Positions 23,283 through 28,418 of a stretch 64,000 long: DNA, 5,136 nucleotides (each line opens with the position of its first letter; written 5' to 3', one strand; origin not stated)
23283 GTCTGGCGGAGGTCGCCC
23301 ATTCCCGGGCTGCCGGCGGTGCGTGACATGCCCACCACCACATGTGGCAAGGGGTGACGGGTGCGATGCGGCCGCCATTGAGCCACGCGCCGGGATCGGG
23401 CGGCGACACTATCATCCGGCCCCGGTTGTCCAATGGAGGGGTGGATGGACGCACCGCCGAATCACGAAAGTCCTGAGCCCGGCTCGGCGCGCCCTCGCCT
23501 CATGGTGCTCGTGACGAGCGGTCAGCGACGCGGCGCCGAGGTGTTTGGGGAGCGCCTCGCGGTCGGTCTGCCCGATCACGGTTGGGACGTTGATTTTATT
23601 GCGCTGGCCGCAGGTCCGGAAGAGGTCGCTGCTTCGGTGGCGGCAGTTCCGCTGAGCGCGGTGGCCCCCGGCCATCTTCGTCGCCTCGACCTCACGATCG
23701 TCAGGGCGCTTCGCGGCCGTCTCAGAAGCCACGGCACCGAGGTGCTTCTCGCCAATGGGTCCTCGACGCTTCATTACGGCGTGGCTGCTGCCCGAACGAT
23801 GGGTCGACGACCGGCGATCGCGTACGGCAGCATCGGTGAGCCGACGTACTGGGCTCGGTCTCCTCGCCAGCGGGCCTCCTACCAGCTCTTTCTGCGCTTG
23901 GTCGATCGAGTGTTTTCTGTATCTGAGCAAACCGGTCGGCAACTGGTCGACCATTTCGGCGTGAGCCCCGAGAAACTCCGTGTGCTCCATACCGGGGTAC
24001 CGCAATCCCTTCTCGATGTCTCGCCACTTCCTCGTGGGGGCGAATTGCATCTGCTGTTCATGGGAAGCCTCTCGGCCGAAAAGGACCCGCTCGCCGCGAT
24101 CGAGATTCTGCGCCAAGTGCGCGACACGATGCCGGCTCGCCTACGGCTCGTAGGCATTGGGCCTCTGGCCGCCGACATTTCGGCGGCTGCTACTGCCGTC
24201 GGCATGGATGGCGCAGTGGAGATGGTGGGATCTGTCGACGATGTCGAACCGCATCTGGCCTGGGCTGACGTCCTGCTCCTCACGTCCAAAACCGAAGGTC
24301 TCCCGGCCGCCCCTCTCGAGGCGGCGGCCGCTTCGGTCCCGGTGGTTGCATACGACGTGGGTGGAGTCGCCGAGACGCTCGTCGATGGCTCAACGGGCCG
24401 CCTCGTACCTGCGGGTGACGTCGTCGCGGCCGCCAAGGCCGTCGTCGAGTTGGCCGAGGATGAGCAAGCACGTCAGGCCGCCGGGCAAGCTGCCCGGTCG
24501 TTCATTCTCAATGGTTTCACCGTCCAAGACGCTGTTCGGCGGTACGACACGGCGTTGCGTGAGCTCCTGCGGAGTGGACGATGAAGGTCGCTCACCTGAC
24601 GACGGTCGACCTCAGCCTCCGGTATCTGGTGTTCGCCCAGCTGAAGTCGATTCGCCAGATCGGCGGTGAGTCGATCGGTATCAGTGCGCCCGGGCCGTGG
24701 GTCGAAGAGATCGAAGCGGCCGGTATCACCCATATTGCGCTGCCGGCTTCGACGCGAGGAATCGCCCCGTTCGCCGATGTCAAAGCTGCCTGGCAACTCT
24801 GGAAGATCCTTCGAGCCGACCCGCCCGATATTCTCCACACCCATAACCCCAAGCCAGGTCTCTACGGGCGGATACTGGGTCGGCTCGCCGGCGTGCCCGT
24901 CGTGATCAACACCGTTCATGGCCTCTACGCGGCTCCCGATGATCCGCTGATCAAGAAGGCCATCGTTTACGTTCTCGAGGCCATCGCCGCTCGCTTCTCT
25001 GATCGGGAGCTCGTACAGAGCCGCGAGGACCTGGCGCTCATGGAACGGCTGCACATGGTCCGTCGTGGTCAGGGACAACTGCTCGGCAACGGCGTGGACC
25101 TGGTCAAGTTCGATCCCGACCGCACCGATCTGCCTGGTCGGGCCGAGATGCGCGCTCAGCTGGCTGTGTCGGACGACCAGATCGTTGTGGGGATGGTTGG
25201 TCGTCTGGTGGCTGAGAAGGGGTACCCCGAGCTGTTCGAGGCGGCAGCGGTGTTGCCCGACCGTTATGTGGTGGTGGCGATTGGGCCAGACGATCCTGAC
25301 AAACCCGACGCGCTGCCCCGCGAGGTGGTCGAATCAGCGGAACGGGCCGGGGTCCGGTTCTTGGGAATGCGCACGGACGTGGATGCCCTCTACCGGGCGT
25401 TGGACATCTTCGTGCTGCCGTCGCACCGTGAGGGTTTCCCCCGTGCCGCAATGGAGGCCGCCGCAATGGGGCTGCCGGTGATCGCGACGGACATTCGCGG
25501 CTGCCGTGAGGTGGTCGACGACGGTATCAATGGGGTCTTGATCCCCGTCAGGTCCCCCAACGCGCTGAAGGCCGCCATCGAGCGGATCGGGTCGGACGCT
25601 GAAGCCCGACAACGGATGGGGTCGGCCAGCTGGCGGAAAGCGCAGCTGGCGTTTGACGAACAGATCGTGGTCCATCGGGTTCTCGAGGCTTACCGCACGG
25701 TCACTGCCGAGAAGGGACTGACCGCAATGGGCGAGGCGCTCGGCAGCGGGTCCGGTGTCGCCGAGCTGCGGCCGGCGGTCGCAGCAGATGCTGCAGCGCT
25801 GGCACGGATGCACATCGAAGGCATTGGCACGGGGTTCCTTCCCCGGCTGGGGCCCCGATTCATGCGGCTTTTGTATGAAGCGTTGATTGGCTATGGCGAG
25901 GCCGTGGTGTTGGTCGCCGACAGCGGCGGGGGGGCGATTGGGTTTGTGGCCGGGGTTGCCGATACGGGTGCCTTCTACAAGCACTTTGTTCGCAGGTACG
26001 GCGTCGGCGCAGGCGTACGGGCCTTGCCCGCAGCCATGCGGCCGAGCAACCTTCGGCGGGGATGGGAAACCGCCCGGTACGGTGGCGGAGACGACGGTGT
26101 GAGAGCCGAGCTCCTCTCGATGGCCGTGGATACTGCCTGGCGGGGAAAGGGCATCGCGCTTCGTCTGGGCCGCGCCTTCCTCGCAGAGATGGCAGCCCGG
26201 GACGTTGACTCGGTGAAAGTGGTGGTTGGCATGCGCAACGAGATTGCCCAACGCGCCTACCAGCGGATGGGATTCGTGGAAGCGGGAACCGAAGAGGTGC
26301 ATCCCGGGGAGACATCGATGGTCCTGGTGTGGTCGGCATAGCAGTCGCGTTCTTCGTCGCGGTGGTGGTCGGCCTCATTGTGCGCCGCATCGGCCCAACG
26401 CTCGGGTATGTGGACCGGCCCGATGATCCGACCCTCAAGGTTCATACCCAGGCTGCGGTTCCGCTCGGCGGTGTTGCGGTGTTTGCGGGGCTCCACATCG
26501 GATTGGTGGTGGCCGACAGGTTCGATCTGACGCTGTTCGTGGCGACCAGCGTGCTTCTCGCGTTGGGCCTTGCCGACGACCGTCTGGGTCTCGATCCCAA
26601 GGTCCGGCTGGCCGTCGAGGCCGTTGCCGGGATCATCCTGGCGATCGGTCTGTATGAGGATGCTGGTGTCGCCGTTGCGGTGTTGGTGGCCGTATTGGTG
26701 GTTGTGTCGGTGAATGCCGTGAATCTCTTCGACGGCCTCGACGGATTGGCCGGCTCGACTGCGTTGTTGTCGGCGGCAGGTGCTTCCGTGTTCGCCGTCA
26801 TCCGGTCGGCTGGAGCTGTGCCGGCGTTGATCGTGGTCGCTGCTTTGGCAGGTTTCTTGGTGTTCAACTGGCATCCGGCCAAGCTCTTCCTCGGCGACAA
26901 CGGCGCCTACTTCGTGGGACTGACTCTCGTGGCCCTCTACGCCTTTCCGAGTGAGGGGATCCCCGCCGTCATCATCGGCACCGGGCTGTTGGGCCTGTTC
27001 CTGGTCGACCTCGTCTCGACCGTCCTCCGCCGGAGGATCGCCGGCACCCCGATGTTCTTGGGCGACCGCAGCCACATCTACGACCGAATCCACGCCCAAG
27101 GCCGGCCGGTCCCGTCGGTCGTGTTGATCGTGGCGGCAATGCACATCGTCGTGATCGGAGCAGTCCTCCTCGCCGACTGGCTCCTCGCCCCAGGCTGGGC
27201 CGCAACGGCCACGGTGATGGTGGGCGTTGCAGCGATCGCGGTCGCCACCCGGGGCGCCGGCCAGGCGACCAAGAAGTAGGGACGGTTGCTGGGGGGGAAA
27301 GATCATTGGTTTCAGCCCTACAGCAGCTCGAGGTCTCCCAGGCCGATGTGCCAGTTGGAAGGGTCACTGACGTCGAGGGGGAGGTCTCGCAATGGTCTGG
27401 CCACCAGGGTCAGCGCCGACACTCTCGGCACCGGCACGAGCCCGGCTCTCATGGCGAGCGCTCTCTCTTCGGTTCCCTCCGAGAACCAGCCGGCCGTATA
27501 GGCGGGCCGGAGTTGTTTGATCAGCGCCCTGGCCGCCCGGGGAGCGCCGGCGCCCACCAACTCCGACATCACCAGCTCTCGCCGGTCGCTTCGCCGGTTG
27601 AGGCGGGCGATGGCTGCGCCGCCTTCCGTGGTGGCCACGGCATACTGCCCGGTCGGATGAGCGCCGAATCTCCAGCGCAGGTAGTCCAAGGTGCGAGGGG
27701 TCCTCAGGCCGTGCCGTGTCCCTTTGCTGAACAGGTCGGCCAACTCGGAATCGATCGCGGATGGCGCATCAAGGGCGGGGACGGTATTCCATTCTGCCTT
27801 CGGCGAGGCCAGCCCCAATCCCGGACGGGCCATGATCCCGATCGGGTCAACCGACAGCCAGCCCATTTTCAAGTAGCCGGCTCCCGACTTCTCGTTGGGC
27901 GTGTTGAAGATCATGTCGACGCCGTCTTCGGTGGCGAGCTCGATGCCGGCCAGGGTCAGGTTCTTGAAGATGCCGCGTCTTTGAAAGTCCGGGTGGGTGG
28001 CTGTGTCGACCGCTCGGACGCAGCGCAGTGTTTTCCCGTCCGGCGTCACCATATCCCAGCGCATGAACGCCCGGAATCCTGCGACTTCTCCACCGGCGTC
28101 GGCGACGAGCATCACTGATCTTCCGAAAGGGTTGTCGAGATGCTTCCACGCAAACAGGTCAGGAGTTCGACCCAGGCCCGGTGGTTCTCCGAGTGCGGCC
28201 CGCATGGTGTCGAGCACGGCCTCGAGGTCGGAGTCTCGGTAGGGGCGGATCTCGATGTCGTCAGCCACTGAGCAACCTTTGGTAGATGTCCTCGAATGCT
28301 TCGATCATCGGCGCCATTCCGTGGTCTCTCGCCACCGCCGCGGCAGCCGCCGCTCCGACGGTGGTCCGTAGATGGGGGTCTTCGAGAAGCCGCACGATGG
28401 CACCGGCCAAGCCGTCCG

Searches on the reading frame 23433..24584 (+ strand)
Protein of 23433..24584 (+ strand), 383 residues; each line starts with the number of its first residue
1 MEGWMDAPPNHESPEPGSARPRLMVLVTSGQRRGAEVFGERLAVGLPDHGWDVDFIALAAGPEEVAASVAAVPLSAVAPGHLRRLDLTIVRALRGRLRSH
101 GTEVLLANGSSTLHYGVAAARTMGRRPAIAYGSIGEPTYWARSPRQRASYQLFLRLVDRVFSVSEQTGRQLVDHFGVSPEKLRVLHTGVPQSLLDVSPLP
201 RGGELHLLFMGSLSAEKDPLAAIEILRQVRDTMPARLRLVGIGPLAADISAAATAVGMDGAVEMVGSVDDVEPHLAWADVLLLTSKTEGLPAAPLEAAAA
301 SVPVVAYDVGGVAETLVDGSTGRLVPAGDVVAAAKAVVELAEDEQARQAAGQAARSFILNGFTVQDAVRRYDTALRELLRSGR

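Call 32: search_protein_families(library=pfam, proteins=[window:23433-24584:+], max_evalue=0.0001)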
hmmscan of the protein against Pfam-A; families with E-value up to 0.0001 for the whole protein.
window:23433-24584:+ (383 aa): 5 families
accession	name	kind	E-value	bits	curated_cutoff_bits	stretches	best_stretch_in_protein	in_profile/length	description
PF00534.26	Glycos_transf_1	-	1.8e-27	96.4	26.4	1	202-356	13-171/172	Glycosyl transferases group 1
PF13692.12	Glyco_trans_1_4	-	2e-27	96.6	27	1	206-343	3-142/142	Glycosyl transferases group 1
PF13439.12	Glyco_transf_4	-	4.1e-18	66.4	28.5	1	34-190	3-167/170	Glycosyltransferase Family 4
PF13579.12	Glyco_trans_4_4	-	9.6e-13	49.2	29.7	1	34-188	2-158/158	Glycosyl transferase 4-like domain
PF20706.3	GT4-conflict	-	1.5e-09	37.7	26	1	168-359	158-356/385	Family 4 Glycosyltransferase in conflict systems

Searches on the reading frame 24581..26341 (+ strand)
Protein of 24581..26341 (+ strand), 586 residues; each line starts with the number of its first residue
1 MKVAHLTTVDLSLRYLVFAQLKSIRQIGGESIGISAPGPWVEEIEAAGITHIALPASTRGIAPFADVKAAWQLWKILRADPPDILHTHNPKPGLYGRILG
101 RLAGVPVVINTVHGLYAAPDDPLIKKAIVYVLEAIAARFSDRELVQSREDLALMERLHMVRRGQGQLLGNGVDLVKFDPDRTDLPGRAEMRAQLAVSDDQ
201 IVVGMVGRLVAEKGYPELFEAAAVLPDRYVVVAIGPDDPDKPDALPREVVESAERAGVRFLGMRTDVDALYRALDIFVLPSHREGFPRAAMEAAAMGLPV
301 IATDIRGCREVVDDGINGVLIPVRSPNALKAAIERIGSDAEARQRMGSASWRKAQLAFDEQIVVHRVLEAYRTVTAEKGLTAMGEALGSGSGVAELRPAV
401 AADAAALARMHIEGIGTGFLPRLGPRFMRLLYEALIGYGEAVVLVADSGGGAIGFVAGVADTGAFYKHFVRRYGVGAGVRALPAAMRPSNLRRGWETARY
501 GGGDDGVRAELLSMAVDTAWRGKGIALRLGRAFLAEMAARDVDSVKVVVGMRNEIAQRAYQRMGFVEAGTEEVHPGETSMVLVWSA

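Call 32: search_protein_families(library=pfam, proteins=[window:24581-26341:+], max_evalue=0.0001)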
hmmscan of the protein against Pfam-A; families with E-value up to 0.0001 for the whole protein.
window:24581-26341:+ (586 aa): 10 families
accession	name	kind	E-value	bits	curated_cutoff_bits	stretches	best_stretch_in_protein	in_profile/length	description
PF00534.26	Glycos_transf_1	-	2.6e-35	121.9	26.4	1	187-349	2-168/172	Glycosyl transferases group 1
PF13692.12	Glyco_trans_1_4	-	1.9e-31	109.6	27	1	202-337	3-140/142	Glycosyl transferases group 1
PF13579.12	Glyco_trans_4_4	-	4.2e-16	60.1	29.7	1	38-171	29-158/158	Glycosyl transferase 4-like domain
PF13439.12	Glyco_transf_4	-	1.8e-13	51.3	28.5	1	65-174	56-168/170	Glycosyltransferase Family 4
PF13477.12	Glyco_trans_4_2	-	5.8e-12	46.4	23.4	1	39-134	35-131/139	Glycosyl transferase 4-like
PF00583.31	Acetyltransf_1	-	3.9e-08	34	20.7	1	496-565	55-116/116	Acetyltransferase (GNAT) family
PF13508.13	Acetyltransf_7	-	5.5e-08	33.5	27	1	508-567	29-84/84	Acetyltransferase (GNAT) domain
PF20706.3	GT4-conflict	-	8.6e-08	32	26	1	229-319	233-327/385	Family 4 Glycosyltransferase in conflict systems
PF13673.13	Acetyltransf_10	-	2.5e-07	31.1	23.6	1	512-573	55-115/128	Acetyltransferase (GNAT) domain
PF08445.16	FR47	-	4e-05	23.9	22.1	1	509-568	22-80/86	FR47-like protein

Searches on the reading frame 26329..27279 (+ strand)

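Call 32: search_protein_families(library=pfam, proteins=[window:26329-27279:+], max_evalue=0.0001)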
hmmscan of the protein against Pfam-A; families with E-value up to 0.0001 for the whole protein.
window:26329-27279:+ (316 aa): 1 family
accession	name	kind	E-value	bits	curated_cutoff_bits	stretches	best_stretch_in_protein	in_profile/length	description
PF00953.26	Glycos_transf_4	-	1.3e-26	94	27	1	69-203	4-155/160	Glycosyl transferase family 4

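Call 60: search_protein_families(library=ncbifam, proteins=[window:26329-27279:+], max_evalue=0.01)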
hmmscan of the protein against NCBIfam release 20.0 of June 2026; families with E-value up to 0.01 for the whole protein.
window:26329-27279:+ (316 aa): 3 families
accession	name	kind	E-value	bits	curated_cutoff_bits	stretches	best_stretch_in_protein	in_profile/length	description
TIGR02380.1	ECA_wecA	exception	1e-23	84.1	326.05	1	3-276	3-302/346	UDP-N-acetylglucosamine--undecaprenyl-phosphate N-acetylglucosaminephosphotransferase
NF053644.1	MraY_archaea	equivalog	4.8e-16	59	450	1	100-202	167-270/340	pseudomurein biosynthesis MraY family phospho-N-acetylmuramoyl-pentapeptide-transferase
TIGR00445.1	mraY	equivalog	2.2e-08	34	192.05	1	111-233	132-267/321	phospho-N-acetylmuramoyl-pentapeptide-transferase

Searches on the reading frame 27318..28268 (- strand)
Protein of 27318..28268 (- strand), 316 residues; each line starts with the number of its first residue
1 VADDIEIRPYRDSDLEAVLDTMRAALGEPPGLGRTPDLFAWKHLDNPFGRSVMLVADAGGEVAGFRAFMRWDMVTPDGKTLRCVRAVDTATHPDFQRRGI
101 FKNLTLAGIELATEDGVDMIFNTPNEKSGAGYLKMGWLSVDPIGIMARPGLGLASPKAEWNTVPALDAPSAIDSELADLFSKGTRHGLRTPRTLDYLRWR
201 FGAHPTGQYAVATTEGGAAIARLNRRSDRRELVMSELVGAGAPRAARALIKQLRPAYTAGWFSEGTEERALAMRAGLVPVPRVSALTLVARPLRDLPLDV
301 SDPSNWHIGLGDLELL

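Call 32: search_protein_families(library=pfam, proteins=[window:27318-28268:-], max_evalue=0.0001)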
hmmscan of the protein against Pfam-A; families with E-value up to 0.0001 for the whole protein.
window:27318-28268:- (316 aa): 2 families
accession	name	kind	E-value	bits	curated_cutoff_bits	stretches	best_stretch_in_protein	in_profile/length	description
PF13527.13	Acetyltransf_9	-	6.3e-12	46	25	1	6-137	1-124/127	Acetyltransferase (GNAT) domain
PF00583.31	Acetyltransf_1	-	1.6e-05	25.6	20.7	1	38-137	24-116/116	Acetyltransferase (GNAT) family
